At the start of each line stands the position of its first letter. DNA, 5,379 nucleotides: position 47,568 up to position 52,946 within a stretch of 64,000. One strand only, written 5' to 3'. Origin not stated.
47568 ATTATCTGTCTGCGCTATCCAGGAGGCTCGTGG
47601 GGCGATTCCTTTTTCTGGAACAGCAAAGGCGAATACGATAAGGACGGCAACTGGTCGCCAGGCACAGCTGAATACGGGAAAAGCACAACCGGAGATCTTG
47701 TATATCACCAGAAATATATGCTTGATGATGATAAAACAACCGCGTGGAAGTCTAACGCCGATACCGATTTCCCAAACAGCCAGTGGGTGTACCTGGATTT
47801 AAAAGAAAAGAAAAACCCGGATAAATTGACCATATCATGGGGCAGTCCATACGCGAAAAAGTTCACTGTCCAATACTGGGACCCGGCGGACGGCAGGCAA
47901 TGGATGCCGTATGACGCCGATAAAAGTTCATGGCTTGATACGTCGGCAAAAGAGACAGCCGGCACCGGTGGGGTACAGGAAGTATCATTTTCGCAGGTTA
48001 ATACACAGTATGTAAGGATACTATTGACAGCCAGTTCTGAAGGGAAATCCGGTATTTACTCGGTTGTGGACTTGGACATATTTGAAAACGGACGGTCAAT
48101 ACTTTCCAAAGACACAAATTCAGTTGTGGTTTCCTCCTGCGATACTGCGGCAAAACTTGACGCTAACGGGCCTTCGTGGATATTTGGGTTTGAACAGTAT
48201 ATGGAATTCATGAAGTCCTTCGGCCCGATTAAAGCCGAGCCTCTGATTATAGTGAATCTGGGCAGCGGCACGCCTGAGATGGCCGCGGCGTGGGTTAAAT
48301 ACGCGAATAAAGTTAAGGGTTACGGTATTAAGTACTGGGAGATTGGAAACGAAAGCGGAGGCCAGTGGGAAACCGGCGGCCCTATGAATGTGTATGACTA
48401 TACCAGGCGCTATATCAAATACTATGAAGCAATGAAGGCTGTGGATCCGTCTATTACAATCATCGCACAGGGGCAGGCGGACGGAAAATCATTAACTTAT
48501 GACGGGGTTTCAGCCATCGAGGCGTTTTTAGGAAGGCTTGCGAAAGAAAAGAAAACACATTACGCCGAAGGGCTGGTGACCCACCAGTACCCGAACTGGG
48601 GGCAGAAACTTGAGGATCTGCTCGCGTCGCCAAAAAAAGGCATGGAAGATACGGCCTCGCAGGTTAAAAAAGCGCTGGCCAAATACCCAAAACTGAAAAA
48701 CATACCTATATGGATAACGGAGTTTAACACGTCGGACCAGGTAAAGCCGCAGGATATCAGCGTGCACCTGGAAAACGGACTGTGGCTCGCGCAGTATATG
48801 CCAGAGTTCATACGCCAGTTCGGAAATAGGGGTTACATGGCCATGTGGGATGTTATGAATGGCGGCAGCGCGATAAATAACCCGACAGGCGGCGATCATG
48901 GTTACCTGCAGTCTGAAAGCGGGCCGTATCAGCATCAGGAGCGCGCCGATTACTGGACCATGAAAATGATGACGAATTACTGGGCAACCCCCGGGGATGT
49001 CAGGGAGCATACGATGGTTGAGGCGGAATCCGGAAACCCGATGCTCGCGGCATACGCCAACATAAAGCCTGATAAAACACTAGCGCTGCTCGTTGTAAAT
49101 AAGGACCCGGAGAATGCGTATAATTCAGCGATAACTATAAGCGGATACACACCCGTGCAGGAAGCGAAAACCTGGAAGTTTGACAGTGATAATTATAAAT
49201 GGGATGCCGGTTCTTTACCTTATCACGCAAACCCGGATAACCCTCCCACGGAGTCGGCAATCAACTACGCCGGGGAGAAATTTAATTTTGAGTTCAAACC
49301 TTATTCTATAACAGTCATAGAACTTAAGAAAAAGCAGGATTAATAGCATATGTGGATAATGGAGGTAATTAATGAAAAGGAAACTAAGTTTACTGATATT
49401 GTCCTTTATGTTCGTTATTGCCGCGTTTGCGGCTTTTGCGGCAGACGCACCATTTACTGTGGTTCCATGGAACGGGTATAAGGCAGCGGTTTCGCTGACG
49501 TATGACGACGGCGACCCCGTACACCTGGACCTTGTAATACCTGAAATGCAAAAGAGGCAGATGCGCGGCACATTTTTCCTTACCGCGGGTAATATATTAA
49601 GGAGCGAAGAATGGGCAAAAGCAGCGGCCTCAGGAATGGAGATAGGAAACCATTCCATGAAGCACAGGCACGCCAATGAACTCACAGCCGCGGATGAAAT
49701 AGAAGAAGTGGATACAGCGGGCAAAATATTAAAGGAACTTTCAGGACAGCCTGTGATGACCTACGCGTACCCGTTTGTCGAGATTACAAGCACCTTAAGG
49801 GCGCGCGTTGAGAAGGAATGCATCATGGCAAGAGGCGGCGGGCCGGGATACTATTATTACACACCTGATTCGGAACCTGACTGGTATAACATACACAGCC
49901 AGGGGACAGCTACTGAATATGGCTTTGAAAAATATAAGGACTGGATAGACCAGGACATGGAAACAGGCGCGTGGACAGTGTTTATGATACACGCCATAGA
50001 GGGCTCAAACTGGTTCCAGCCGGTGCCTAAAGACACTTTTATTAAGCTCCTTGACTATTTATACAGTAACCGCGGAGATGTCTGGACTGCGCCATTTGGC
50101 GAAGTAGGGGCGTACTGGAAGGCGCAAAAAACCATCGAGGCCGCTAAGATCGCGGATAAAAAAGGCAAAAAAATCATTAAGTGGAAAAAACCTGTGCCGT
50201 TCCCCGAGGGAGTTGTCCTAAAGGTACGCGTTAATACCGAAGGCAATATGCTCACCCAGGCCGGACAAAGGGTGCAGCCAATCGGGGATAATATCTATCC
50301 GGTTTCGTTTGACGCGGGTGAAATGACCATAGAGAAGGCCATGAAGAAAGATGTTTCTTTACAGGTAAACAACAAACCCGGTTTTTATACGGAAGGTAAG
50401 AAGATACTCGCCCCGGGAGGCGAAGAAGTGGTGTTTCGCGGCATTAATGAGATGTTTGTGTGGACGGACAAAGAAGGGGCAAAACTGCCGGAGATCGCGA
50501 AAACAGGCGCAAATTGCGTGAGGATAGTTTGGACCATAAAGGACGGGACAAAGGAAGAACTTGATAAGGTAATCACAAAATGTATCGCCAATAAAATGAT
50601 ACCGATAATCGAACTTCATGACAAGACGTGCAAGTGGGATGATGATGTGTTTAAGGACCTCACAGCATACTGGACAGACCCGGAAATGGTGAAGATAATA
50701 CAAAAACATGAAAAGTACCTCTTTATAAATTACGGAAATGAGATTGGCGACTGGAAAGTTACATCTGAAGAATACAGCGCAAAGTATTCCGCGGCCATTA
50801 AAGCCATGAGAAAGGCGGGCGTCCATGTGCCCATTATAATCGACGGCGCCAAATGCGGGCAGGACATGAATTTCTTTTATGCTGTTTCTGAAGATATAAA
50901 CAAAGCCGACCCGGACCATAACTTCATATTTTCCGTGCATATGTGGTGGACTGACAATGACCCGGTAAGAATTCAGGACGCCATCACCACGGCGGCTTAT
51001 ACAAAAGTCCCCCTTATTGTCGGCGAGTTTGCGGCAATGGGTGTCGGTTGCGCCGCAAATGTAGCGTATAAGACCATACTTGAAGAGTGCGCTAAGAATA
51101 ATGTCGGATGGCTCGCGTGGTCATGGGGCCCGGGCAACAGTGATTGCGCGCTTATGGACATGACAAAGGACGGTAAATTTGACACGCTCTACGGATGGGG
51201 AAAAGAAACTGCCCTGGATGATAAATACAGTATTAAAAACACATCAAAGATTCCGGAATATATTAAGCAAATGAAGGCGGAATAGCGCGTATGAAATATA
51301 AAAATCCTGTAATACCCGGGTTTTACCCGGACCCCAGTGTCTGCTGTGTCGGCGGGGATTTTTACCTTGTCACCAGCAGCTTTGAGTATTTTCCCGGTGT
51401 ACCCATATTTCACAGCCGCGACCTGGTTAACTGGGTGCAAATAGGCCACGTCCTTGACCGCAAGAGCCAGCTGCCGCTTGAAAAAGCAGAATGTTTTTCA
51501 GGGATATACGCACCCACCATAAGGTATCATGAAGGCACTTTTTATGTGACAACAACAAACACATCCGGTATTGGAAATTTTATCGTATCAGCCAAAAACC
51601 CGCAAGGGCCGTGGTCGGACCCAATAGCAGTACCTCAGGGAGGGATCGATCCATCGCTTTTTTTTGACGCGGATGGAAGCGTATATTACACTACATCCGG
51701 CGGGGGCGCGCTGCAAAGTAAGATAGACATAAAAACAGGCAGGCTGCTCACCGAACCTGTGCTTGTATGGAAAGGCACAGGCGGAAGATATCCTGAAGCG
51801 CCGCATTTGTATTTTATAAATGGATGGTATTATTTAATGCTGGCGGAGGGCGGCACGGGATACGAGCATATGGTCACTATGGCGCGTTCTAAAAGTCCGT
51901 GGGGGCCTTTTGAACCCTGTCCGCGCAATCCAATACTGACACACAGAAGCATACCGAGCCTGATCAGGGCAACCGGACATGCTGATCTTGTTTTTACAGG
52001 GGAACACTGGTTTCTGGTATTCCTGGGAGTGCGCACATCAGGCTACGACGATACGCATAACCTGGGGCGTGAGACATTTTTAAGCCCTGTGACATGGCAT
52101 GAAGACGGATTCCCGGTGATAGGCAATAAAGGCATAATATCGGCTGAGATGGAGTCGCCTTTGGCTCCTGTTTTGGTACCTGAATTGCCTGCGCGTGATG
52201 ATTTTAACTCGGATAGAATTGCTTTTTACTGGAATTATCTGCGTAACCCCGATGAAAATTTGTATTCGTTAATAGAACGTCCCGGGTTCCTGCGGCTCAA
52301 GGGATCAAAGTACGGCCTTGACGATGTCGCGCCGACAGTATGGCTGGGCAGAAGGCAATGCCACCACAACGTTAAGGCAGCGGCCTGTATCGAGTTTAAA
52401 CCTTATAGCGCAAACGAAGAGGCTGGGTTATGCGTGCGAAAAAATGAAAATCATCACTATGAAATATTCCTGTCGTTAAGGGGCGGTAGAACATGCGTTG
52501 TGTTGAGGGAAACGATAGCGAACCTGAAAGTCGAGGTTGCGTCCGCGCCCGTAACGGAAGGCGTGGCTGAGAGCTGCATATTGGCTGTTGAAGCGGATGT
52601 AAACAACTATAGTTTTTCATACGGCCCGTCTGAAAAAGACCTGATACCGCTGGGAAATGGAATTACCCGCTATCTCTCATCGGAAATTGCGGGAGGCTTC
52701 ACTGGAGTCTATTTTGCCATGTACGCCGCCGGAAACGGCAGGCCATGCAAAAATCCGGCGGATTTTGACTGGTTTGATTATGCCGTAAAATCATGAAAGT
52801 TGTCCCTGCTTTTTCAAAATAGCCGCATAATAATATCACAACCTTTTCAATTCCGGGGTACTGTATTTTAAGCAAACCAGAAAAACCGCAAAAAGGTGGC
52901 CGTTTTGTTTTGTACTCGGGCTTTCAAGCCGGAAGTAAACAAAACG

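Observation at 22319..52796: About 30 kb xyloglucan-type polysaccharide utilization locus in a non-Bacteroidetes diderm, with its own xylose catabolism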

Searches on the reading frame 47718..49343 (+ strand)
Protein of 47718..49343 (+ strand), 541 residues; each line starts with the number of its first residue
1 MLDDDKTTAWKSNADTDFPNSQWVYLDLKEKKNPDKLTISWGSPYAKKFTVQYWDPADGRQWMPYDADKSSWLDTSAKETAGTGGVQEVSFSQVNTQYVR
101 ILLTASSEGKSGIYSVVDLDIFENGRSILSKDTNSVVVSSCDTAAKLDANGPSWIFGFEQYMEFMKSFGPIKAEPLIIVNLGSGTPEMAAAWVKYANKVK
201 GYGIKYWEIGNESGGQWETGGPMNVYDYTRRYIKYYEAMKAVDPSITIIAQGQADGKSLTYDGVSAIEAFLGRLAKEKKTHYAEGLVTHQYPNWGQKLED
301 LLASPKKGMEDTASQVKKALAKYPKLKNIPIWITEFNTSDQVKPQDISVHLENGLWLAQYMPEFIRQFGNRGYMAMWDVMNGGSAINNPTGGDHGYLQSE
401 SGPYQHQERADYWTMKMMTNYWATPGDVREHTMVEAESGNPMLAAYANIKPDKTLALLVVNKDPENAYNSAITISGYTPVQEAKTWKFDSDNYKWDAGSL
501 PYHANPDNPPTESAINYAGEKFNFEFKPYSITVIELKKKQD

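Call 4: search_protein_families(library=pfam, proteins=[window:47718-49343:+], max_evalue=0.01)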
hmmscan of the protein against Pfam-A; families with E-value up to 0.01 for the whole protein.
window:47718-49343:+ (541 aa): 3 families
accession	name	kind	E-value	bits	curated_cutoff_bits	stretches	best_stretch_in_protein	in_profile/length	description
PF00754.31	F5_F8_type_C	-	2e-13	51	28.2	1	2-109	18-118/127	F5/8 type C domain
PF22633.2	F5_F8_type_C_2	-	1.4e-09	38.9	27.8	1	2-101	3-91/91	NedA-like, galactose-binding domain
PF09087.17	Cyc-maltodext_N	-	0.0023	18.7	25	0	14-53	43-82/88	Cyclomaltodextrinase, N-terminal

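Call 17: search_protein_families(library=ncbifam, proteins=[window:47718-49343:+], max_evalue=0.01)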
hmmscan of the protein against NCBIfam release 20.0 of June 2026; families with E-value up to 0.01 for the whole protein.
window:47718-49343:+ (541 aa): 1 family
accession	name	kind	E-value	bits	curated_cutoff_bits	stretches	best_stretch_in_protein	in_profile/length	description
NF051901.1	ArabsyFurArfAAgro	equivalog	4.3e-10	39.1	625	1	163-346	108-302/502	arabinosylfuranosidase ArfA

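Call 21: search_solved_structures(query=window:47718-49343:+, max_evalue=0.01)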
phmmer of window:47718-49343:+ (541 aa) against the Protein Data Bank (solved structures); distinct sequences matched with E-value up to 0.01: 14.
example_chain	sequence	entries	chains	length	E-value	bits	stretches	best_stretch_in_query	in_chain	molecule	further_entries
3s2c_A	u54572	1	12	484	1.2e-11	47.3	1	156-254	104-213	Alpha-N-arabinofuranosidase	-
3ug3_A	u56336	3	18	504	1.2e-11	47.3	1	156-254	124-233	Alpha-L-arabinofuranosidase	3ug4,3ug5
4atw_A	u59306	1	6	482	1.8e-11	46.7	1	156-254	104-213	ALPHA-L-ARABINOFURANOSIDASE DOMAIN PROTEIN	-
8i0a_A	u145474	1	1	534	1e-08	37.6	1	153-255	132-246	alpha-L-arabinofuranosidase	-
2rv9_A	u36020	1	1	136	3.6e-05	25.9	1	3-105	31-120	Glucanase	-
4zxe_A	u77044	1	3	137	3.7e-05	25.8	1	3-105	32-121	Glucanase/Chitosanase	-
4zy9_A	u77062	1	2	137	6e-05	25.2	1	3-105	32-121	Glucanase/chitosanase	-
5o7z_A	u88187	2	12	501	0.00025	23.1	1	200-257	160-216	Intracellular exo-alpha-(1->5)-L-arabinofuranosidase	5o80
2rva_A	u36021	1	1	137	0.00049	22.1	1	3-108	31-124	Glucanase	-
4zz5_A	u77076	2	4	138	0.00051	22.1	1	3-108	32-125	Glucanase/chitosanase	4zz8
5o81_A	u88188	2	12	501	0.0017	20.4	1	200-257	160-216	Intracellular exo-alpha-(1->5)-L-arabinofuranosidase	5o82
2c7f_A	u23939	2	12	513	0.0018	20.3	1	200-257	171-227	ALPHA-L-ARABINOFURANOSIDASE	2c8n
1pz3_A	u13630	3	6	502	0.0082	18.1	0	201-258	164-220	Alpha-L-arabinofuranosidase | Intracellular exo-alpha-(1->5)-L-arabinofuranosidase | GH51 a-l-arabinofuranosidase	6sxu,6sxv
2y2w_A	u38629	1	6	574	0.0098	17.9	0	183-256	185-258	ARABINOFURANOSIDASE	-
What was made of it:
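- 47339..49343 (+): Signal peptide, F5/8C domain and a GH51-like clan A enzyme, split by a +1 frameshift near 47575. Only about 100 aa match GH51 arabinofuranosidases (call 21).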

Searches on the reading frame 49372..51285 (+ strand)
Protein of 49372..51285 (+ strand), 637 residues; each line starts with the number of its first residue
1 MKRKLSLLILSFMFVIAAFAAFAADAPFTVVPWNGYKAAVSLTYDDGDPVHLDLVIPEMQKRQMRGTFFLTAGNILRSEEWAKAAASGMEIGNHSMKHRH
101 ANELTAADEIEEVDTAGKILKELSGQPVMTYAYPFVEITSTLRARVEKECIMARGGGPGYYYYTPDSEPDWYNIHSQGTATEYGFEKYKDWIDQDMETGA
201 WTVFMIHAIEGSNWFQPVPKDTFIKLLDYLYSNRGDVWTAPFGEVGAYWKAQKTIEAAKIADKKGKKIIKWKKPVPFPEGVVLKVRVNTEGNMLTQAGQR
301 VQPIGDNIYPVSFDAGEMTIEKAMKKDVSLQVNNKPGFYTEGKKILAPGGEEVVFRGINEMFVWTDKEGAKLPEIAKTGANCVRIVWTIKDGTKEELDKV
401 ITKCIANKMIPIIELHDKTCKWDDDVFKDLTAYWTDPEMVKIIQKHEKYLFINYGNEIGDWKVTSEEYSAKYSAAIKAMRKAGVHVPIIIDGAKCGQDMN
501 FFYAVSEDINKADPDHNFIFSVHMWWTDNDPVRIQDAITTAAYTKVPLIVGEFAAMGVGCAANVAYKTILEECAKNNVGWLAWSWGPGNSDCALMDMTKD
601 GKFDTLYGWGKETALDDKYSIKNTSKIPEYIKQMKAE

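Call 4: search_protein_families(library=pfam, proteins=[window:49372-51285:+], max_evalue=0.01)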
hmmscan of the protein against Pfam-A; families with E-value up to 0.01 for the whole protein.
window:49372-51285:+ (637 aa): 2 families
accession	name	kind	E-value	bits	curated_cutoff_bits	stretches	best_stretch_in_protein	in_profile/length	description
PF01522.26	Polysacc_deac_1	-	3.9e-20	72.5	23.1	1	37-147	6-117/124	Polysaccharide deacetylase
PF00150.24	Cellulase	-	1.4e-17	64.6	23.5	1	350-587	5-270/272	Cellulase (glycosyl hydrolase family 5)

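Call 17: search_protein_families(library=ncbifam, proteins=[window:49372-51285:+], max_evalue=0.01)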
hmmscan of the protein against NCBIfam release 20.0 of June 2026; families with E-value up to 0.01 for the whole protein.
window:49372-51285:+ (637 aa): 11 families
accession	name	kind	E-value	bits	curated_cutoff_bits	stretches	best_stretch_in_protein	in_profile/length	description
NF045821.1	PgAcgDacpgdA1_Bac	equivalog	4.7e-09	35.5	400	1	32-139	84-191/282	peptidoglycan-N-acetylglucosamine deacetylase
TIGR02764.1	spore_ybaN_pdaB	equivalog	1.5e-08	34.6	237.4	1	38-135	6-105/191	polysaccharide deacetylase family sporulation protein PdaB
NF045822.1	PgAcgDacpgdA2_Bac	equivalog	4.8e-08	32.6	400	1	35-130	66-164/274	peptidoglycan-N-acetylglucosamine deacetylase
NF050820.1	PolSacchBiosHfsH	equivalog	6.6e-07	29.3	400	1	37-212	33-213/249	oligosaccharide deacetylase HfsH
NF045820.1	PgAcgDacpgdA_Strep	equivalog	1.4e-06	27.4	800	1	35-152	265-384/463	peptidoglycan-N-acetylglucosamine deacetylase PgdA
TIGR03006.1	pepcterm_polyde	equivalog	2.6e-06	26.8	276.2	1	57-140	41-125/272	XrtA system polysaccharide deacetylase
TIGR02873.1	spore_ylxY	hypoth_equivalog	3.2e-06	26.6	391.5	1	51-134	99-183/268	probable sporulation protein, polysaccharide deacetylase family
TIGR02884.1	spore_pdaA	equivalog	5.6e-06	26.2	298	1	39-134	38-135/224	delta-lactam-biosynthetic de-N-acetylase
TIGR04243.1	nodulat_NodB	equivalog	2.8e-05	23.7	240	1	39-131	3-97/197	chitooligosaccharide deacetylase NodB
TIGR03212.1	uraD_N-term-dom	equivalog_domain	0.00069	18.7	424.6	1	54-130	81-159/297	allantoinase PuuE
NF040942.2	hypo_ExtJ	equivalog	0.0063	16.9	52.5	0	1-43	1-43/77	selenite/tellurite reduction operon protein ExtJ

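Call 20: search_solved_structures(query=window:49372-51285:+, max_evalue=0.01)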
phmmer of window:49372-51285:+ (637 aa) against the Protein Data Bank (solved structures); distinct sequences matched with E-value up to 0.01: 32.
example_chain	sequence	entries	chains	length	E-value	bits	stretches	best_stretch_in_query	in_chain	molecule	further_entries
3wsu_A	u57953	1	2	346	4.5e-32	114.4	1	337-613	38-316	Beta-mannanase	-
4fk9_A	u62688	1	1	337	2.1e-31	112.2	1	334-615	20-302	Cellulose-binding family II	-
4y7e_A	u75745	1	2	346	3e-31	111.7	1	337-613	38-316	Endoglucanase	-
1wky_A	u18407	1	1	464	3.1e-31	111.6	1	333-628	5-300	endo-beta-1,4-Mannanase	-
3jug_A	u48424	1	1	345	3.2e-29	104.9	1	336-613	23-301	Beta-mannanase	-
2whj_A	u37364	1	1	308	3.9e-29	104.7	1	337-613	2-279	BETA-MANNANASE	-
1bqc_A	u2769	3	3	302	1.5e-28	102.8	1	337-612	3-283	PROTEIN (BETA-MANNANASE)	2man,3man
2whl_A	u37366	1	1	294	3.3e-27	98.3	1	337-613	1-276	BETA-MANNANASE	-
6h8l_A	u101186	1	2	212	7.5e-07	31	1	38-149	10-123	Peptidoglycan-N-acetylmuramic acid deacetylase PdaC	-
2c1g_A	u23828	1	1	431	9e-07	30.8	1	9-151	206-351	PEPTIDOGLYCAN GLCNAC DEACETYLASE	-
2c1i_A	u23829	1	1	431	4.3e-06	28.5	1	9-151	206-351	PEPTIDOGLYCAN GLCNAC DEACETYLASE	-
6h8n_A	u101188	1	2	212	4.8e-06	28.4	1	38-149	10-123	Peptidoglycan-N-acetylmuramic acid deacetylase PdaC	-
5o6y_A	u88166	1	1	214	2.6e-05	25.9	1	33-140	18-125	Peptidoglycan N-acetylglucosamine deacetylase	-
7y51_A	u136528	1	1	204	2.8e-05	25.8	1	39-142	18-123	Predicted xylanase/chitin deacetylase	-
5lfz_A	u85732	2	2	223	3.5e-05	25.5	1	39-126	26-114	ArCE4A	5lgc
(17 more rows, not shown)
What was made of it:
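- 49372..51285 (+): CE4 deacetylase fused to a GH5 beta-mannanase-like domain, signal peptide I. Accessory gene. All GH5-domain PDB hits are mannanases or close homologues of them: 3wsu, 4fk9, 4y7e, 1wky, 3jug, 2whj, 1bqc, 2whl (call 20).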

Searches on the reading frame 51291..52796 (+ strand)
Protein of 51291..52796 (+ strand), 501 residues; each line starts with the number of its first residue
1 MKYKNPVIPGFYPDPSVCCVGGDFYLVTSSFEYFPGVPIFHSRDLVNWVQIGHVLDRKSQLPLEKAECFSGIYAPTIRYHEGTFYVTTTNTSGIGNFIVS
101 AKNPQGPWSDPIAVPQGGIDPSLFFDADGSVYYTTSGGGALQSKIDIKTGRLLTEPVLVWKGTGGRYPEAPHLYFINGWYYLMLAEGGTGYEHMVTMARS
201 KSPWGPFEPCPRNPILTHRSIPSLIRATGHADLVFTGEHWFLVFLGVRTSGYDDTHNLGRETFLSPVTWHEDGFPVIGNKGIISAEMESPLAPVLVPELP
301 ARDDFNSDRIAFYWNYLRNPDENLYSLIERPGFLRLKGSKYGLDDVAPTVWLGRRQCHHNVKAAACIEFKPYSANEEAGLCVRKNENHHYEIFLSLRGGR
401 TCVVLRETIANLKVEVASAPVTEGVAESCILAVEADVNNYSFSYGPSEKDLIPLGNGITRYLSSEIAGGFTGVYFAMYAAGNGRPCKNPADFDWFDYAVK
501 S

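Call 4: search_protein_families(library=pfam, proteins=[window:51291-52796:+], max_evalue=0.01)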
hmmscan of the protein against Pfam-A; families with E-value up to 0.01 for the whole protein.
window:51291-52796:+ (501 aa): 2 families
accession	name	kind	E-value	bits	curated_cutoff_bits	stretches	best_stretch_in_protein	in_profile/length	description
PF04616.20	Glyco_hydro_43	-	1.7e-85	287.3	32.2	1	3-275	1-288/288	Glycosyl hydrolases family 43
PF17851.8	GH43_C2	-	1.1e-53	182.4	22.7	1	302-497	1-202/203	Beta xylosidase C-terminal Concanavalin A-like domain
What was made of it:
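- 51291..52796 (+): GH43 with GH43_C2 (beta-xylosidase/arabinofuranosidase type); no signal peptide. Accessory gene. Pfam E 2e-85 and 1e-53 (call 4).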
